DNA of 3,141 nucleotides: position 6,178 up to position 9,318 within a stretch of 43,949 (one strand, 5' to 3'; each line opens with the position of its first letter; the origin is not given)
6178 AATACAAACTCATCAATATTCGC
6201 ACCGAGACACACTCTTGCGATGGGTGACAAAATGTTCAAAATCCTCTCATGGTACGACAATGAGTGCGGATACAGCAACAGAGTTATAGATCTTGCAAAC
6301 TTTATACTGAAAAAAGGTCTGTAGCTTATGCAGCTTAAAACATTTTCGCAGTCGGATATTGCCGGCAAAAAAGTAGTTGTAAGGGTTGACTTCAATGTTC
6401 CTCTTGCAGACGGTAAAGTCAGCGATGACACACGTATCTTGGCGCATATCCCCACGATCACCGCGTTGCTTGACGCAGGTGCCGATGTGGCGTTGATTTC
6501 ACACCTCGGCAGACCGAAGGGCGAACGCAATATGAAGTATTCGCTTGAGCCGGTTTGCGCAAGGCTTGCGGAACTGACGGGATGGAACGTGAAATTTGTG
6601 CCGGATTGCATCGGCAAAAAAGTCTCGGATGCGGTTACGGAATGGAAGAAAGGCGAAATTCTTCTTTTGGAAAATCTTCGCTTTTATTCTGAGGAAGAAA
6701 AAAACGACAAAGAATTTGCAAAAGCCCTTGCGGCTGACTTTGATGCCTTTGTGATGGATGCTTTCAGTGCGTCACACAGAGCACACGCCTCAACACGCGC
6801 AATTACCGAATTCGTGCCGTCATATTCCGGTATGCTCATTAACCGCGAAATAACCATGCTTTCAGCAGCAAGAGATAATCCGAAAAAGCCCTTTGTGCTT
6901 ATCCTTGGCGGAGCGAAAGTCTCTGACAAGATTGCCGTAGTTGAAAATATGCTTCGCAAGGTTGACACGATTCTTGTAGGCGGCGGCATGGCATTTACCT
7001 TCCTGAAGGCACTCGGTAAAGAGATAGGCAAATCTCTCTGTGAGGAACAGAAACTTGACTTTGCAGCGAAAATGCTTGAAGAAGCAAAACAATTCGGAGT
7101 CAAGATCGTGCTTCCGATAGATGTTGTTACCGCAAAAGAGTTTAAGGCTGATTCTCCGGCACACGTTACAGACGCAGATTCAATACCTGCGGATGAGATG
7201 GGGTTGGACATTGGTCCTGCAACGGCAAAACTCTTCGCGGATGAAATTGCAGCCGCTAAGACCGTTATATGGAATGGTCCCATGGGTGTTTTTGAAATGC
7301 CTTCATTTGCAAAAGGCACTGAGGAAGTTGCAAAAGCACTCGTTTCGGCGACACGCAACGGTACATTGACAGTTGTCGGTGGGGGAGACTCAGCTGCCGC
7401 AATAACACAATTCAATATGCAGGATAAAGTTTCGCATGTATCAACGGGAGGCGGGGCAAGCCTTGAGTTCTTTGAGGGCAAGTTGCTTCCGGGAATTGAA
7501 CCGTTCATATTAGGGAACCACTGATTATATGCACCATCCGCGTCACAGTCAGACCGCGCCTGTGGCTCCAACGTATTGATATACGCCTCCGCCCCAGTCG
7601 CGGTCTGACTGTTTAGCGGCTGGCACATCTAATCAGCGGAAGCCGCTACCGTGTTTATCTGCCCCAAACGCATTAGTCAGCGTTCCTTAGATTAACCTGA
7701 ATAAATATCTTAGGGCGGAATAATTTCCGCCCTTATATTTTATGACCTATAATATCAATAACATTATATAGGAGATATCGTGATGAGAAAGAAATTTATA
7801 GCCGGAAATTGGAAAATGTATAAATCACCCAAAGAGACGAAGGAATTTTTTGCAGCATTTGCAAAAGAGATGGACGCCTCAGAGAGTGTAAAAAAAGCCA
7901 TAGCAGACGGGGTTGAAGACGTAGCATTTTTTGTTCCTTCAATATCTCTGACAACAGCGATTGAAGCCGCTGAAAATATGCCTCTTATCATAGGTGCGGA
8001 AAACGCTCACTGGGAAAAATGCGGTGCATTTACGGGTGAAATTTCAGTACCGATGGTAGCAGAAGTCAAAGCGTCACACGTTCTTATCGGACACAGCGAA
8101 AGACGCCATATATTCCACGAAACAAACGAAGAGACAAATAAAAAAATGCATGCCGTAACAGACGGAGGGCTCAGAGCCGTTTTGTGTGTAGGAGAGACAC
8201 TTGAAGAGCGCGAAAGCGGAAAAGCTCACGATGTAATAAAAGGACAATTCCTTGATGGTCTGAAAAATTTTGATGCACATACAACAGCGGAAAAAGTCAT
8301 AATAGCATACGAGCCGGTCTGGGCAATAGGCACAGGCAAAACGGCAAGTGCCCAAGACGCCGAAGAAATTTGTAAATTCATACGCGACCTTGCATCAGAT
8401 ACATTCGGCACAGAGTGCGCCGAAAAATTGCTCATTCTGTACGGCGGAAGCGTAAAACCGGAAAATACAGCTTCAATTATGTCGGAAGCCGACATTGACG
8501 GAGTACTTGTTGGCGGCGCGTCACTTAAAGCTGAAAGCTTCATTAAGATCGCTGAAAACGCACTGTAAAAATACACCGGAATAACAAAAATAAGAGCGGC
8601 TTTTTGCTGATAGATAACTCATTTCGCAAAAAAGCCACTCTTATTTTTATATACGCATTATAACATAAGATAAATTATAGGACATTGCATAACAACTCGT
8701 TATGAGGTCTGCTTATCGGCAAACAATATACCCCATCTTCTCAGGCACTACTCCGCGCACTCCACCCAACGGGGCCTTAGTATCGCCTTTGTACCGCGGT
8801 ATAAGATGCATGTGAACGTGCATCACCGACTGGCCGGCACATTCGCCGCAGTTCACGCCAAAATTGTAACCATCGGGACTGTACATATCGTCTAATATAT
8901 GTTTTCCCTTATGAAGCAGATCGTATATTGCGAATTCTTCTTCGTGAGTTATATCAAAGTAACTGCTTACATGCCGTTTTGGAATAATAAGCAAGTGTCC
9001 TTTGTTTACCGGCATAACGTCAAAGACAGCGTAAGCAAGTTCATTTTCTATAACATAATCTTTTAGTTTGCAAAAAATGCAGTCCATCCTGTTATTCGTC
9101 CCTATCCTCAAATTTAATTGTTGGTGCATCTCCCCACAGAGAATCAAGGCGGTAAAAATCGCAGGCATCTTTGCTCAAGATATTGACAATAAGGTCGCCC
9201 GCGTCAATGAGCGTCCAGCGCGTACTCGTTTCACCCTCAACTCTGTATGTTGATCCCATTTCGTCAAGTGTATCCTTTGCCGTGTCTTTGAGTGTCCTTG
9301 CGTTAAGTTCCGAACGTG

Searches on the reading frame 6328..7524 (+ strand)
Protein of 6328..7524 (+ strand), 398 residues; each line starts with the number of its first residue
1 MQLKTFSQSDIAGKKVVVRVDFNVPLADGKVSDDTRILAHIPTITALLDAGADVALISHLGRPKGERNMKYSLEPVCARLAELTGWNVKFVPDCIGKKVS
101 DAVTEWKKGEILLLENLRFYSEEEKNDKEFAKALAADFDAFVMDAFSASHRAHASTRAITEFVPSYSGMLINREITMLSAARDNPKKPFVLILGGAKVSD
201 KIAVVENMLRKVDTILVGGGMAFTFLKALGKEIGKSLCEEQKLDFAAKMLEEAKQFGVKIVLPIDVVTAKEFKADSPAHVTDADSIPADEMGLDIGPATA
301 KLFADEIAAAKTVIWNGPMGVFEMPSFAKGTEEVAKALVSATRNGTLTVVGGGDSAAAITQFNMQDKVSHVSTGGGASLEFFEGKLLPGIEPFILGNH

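Call 20: find_homologous_proteins(query=window:6328-7524:+, max_evalue=1e-100)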
Query window:6328-7524:+ (398 aa): 7844 proteins with E <= 1e-100 among 8000 candidates; the best 120 are listed.
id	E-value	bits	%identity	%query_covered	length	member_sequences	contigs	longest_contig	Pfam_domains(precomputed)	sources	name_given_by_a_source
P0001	1.2e-257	872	100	100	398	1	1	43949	PF00162.25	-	-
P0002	3.7e-202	689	79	99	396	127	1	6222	PF00162.25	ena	-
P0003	6.0e-201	685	78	99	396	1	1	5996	PF00162.25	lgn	-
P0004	3.1e-200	683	78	99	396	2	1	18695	PF00162.25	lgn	-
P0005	6.7e-200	682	78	99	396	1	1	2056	PF00162.25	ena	-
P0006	1.2e-199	681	78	99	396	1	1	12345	PF00162.25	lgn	-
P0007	1.3e-199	681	78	99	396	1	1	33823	PF00162.25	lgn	-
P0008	1.7e-199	681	77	99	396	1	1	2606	PF00162.25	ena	-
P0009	1.9e-199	681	78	99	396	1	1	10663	PF00162.25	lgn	-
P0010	1.9e-199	680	78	99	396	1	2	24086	PF00162.25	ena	-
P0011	2.7e-199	680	78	99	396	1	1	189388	PF00162.25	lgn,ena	-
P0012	3.1e-199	680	77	99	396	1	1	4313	PF00162.25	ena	-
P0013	3.6e-199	680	78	99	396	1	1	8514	PF00162.25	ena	-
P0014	3.8e-199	680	78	99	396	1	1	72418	PF00162.25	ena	-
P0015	3.8e-199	679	77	99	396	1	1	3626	PF00162.25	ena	-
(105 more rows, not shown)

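Call 61: find_encoding_contigs(protein=P0002, flank=3000, max_places=3)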
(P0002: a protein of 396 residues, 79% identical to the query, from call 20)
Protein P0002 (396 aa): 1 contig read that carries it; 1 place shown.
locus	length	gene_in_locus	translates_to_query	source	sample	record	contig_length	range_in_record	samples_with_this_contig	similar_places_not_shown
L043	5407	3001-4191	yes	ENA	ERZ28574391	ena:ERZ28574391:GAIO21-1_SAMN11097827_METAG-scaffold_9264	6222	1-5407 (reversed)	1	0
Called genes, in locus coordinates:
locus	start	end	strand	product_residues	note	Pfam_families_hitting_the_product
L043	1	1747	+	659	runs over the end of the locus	PF12439:GDE_N, PF06202:GDE_C, PF22422:MGH1-like_GH (weak)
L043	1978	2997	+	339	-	PF00044:Gp_dh_N, PF02800:Gp_dh_C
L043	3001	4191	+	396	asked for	PF00162:PGK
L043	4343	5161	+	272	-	PF00121:TIM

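Call 62: find_encoding_contigs(protein=P0011, flank=3000, max_places=2)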
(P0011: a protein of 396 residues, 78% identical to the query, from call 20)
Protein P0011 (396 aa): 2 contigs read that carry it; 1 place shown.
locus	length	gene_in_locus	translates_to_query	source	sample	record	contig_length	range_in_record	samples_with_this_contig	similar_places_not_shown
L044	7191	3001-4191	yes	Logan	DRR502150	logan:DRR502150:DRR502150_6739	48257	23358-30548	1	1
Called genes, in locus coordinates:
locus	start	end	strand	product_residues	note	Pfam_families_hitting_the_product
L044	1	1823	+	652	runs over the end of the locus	PF12439:GDE_N, PF06202:GDE_C, PF22422:MGH1-like_GH (weak)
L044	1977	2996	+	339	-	PF00044:Gp_dh_N, PF02800:Gp_dh_C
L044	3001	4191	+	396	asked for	PF00162:PGK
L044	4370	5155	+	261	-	PF00121:TIM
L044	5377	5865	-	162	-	PF08974:DUF1877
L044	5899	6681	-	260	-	PF05406:WGR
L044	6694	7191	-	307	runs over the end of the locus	PF02558:ApbA, PF08546:ApbA_C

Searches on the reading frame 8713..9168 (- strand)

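Call 49: search_protein_families(library=pfam, proteins=[window:8713-9168:-], max_evalue=0.001)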
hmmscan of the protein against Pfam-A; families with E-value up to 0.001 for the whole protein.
window:8713-9168:- (151 aa): 3 families
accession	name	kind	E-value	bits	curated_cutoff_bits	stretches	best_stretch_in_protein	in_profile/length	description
PF01230.28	HIT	-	1.1e-21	77.7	21.5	1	37-127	7-97/98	HIT domain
PF11969.13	DcpS_C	-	7.6e-13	49.4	24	1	36-124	14-101/114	Scavenger mRNA decapping enzyme C-term binding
PF04677.20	CwfJ_C_1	-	0.00032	21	21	1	43-124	33-108/122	Protein similar to CwfJ C-terminus 1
